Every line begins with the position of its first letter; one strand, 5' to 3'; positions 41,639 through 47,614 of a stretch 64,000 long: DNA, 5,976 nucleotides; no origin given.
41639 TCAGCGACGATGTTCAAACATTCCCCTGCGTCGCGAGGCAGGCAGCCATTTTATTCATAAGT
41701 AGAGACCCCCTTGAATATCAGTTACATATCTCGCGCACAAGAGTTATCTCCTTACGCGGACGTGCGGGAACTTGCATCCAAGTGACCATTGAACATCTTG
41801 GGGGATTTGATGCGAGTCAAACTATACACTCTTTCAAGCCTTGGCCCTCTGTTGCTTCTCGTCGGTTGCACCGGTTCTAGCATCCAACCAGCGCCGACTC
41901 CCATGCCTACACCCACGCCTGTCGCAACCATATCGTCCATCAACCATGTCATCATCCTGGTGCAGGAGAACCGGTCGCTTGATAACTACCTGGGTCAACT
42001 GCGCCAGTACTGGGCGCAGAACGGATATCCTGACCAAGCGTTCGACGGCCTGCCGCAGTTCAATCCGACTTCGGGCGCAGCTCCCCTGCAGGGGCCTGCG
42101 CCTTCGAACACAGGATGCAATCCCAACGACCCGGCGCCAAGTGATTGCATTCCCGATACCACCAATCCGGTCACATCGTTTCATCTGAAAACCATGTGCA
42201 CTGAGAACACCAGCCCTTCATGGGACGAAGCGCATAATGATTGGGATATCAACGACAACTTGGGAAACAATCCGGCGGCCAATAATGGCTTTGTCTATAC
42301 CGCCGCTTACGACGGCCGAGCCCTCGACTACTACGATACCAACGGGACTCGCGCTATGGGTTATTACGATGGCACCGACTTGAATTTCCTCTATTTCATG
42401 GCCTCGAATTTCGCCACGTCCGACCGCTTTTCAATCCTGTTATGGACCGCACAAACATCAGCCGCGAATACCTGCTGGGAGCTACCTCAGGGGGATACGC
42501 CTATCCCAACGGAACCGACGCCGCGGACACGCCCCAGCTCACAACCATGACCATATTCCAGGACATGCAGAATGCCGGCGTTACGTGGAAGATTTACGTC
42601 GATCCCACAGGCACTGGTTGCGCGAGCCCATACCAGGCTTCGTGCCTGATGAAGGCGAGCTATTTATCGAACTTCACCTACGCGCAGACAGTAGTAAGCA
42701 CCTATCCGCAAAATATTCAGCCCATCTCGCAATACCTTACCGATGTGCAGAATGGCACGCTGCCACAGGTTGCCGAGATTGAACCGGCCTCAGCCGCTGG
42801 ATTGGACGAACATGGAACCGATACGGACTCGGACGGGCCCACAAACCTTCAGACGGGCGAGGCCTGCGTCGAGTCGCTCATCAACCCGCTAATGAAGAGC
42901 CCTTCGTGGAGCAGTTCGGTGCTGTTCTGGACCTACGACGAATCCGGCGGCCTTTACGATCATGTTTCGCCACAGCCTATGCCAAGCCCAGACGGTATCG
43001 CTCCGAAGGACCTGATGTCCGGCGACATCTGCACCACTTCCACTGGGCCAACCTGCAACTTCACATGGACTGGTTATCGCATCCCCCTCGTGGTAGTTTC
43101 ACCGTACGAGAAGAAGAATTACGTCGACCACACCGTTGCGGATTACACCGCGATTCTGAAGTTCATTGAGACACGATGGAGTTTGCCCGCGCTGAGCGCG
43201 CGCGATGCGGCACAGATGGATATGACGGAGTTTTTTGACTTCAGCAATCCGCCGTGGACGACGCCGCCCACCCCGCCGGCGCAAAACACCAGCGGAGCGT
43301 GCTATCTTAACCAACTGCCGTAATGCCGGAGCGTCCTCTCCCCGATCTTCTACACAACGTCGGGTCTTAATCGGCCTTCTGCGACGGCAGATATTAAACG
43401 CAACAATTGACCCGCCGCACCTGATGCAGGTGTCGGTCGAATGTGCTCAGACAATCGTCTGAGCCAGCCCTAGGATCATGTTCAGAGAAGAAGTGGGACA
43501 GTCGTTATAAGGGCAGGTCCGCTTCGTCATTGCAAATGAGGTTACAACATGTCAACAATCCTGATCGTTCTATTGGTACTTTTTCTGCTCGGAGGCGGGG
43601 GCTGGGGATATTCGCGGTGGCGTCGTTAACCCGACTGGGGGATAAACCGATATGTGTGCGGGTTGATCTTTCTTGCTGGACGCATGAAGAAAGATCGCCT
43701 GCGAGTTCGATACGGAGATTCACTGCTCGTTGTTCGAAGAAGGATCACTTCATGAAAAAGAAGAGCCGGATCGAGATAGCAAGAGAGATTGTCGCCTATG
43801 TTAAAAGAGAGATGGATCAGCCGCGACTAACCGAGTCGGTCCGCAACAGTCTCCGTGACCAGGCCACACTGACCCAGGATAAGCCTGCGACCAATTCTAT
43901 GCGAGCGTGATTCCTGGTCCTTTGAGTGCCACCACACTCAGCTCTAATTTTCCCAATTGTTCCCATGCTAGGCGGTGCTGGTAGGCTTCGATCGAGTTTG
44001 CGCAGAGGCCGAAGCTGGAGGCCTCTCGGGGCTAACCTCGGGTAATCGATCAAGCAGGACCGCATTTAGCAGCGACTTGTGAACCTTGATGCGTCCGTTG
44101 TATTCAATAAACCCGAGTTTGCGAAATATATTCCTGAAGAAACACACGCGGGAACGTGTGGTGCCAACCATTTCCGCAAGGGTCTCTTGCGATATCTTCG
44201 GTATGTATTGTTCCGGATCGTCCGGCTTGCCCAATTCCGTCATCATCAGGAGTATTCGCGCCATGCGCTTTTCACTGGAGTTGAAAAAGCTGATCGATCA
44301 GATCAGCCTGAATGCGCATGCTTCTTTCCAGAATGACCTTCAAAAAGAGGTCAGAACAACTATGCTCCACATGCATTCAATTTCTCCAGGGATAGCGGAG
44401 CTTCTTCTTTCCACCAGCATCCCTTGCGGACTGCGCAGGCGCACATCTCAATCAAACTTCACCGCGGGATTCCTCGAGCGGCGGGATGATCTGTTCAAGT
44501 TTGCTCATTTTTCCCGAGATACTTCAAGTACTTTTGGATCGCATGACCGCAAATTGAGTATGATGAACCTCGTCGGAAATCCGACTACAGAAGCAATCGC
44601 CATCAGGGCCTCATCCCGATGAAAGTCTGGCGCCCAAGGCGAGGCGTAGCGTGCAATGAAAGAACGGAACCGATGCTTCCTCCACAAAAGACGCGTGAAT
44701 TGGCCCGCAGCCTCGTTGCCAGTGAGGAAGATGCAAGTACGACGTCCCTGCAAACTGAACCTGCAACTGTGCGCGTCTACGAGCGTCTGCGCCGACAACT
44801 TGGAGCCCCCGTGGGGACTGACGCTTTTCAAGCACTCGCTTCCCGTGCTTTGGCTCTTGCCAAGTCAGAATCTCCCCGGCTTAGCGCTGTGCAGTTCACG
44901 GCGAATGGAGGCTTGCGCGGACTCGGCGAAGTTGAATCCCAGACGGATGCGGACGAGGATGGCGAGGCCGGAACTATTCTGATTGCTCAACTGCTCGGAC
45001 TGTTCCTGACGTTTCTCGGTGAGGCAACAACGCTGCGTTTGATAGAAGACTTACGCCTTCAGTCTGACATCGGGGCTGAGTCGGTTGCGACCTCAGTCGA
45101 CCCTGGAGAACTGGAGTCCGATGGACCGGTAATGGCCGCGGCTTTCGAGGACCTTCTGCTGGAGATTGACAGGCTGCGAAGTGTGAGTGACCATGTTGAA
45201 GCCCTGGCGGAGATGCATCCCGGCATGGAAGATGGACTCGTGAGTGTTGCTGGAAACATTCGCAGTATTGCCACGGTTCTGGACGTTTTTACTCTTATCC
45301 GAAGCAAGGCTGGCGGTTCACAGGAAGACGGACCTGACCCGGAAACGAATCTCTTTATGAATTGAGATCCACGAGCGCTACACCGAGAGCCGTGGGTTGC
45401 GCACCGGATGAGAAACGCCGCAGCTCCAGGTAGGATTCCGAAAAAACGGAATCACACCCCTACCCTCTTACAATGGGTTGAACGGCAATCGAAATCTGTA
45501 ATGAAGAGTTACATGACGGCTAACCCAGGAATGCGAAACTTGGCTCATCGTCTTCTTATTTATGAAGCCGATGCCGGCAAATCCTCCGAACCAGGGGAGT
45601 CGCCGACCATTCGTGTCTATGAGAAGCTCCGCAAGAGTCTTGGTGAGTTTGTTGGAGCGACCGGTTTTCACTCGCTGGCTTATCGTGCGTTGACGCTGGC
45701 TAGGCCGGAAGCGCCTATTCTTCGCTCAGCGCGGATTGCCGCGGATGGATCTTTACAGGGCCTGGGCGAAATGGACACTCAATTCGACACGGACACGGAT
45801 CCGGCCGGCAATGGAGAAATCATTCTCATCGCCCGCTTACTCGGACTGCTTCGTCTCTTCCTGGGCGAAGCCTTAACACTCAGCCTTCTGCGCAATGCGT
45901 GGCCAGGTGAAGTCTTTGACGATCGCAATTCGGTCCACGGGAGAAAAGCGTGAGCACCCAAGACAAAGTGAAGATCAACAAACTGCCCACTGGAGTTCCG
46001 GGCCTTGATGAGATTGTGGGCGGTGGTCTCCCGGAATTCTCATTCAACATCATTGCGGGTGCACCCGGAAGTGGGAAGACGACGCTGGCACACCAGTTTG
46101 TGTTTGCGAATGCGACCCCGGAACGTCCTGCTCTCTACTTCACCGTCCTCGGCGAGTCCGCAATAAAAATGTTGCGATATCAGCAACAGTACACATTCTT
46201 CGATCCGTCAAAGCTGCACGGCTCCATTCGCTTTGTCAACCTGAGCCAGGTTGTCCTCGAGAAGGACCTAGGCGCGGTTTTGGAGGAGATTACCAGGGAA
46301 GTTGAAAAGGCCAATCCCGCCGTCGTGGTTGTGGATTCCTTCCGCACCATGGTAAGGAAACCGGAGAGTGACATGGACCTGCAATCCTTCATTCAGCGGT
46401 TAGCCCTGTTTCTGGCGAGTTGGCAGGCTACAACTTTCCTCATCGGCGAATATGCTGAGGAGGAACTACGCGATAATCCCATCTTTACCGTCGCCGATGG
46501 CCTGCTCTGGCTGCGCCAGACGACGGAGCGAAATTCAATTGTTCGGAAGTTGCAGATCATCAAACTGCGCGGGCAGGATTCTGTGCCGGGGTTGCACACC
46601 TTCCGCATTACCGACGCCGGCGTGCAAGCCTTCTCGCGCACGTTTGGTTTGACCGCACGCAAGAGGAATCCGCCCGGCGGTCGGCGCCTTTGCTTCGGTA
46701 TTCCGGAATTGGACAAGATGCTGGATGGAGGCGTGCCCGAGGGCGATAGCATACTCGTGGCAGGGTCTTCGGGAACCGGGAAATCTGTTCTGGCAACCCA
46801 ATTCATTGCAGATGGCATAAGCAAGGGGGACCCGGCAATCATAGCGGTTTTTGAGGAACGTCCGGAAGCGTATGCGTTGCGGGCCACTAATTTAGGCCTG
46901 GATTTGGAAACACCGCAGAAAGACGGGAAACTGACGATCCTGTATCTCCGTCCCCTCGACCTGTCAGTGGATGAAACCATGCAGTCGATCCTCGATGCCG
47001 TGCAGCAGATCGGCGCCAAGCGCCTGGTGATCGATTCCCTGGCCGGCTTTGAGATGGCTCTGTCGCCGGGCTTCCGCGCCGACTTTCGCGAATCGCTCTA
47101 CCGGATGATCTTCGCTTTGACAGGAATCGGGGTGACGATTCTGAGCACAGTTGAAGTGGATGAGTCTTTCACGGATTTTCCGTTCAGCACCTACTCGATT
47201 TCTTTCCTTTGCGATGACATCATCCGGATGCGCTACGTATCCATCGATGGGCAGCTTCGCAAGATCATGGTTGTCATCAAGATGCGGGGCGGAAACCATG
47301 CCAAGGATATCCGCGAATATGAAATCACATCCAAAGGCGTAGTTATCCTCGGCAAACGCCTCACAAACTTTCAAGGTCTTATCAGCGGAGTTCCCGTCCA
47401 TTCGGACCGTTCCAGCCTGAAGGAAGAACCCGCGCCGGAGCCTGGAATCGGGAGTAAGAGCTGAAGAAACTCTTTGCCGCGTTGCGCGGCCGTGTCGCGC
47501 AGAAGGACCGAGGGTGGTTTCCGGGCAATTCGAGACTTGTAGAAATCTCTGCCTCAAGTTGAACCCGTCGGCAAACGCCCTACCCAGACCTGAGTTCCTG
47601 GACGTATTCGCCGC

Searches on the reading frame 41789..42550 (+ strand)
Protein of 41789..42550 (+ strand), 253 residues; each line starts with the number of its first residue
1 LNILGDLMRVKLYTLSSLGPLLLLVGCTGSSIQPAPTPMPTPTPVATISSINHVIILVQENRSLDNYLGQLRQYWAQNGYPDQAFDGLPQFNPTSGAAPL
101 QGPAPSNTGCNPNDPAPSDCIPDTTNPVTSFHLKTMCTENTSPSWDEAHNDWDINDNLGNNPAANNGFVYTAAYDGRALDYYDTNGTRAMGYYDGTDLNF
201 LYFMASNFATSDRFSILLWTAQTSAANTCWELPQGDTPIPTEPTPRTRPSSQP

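Call 4: search_protein_families(library=pfam, proteins=[window:41789-42550:+], max_evalue=0.01)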
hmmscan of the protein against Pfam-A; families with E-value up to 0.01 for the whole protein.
window:41789-42550:+ (253 aa): 1 family
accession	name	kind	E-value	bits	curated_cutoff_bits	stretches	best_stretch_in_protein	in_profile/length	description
PF04185.19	Phosphoesterase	-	6.1e-14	52.4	23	1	51-214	1-123/356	Phosphoesterase family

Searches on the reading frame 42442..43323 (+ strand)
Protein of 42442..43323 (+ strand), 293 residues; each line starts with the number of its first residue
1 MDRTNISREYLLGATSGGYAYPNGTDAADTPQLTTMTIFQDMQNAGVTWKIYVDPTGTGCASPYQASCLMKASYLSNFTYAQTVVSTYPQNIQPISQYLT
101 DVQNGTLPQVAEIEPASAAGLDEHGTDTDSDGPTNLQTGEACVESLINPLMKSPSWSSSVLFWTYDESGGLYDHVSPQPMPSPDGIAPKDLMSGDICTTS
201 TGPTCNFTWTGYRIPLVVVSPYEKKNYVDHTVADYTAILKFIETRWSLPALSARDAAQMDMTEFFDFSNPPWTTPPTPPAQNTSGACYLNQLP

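Call 65: search_protein_families(library=pfam, proteins=[window:42442-43323:+], max_evalue=0.1)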
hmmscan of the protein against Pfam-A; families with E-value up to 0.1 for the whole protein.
window:42442-43323:+ (293 aa): 1 family
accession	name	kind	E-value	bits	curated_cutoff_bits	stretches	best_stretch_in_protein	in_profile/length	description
PF04185.19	Phosphoesterase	-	3.5e-40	138.7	23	1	4-249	131-356/356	Phosphoesterase family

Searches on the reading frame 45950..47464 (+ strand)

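Call 65: search_protein_families(library=pfam, proteins=[window:45950-47464:+], max_evalue=0.1)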
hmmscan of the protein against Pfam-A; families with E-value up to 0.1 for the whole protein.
window:45950-47464:+ (504 aa): 47 families (the best 25 are shown)
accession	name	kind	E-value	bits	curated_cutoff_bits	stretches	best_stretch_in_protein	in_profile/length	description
PF06745.19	ATPase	-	1.5e-77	260.5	26.6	2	250-468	4-228/231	KaiC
PF13481.12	AAA_25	-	9.4e-22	78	27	2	7-165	10-187/195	AAA domain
PF03796.21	DnaB_C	-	1.1e-09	38.5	27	2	12-62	2-52/255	DnaB-like helicase C terminal domain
PF13401.12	AAA_22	-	4.6e-08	33.9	27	1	34-145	9-105/130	AAA domain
PF13191.12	AAA_16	-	2.2e-07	32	32.6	1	261-286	18-45/167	AAA ATPase domain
PF20720.3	nSTAND3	-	4.8e-07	30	27.2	1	32-59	19-46/155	Novel STAND NTPase 3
PF05729.18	NACHT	-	2.7e-06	27.8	26.7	1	34-65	4-35/167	NACHT domain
PF05625.17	PAXNEB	-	2.7e-06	27.1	28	1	250-307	22-80/366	PAXNEB protein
PF09848.15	SLFN-g3_helicase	-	5.8e-06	26.2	24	1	34-83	5-55/354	Schlafen group 3, DNA/RNA helicase domain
PF00154.27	RecA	-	1.1e-05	25.5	27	1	3-52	24-74/262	recA bacterial DNA recombination protein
PF13479.12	AAA_24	-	1.8e-05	25.1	27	0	34-137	6-79/195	AAA domain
PF01637.24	ATPase_2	-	2.1e-05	24.9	33.2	1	31-137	21-124/225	ATPase domain predominantly from Archaea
PF00004.35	AAA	-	3.1e-05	24.9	21.2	1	35-143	3-80/131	ATPase family associated with various cellular activities (AAA)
PF01580.24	FtsK_SpoIIIE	-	4.8e-05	23.3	24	0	34-60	43-69/221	FtsK/SpoIIIE family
PF06414.18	Zeta_toxin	-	6.4e-05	22.9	22.3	0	34-50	20-36/199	Zeta toxin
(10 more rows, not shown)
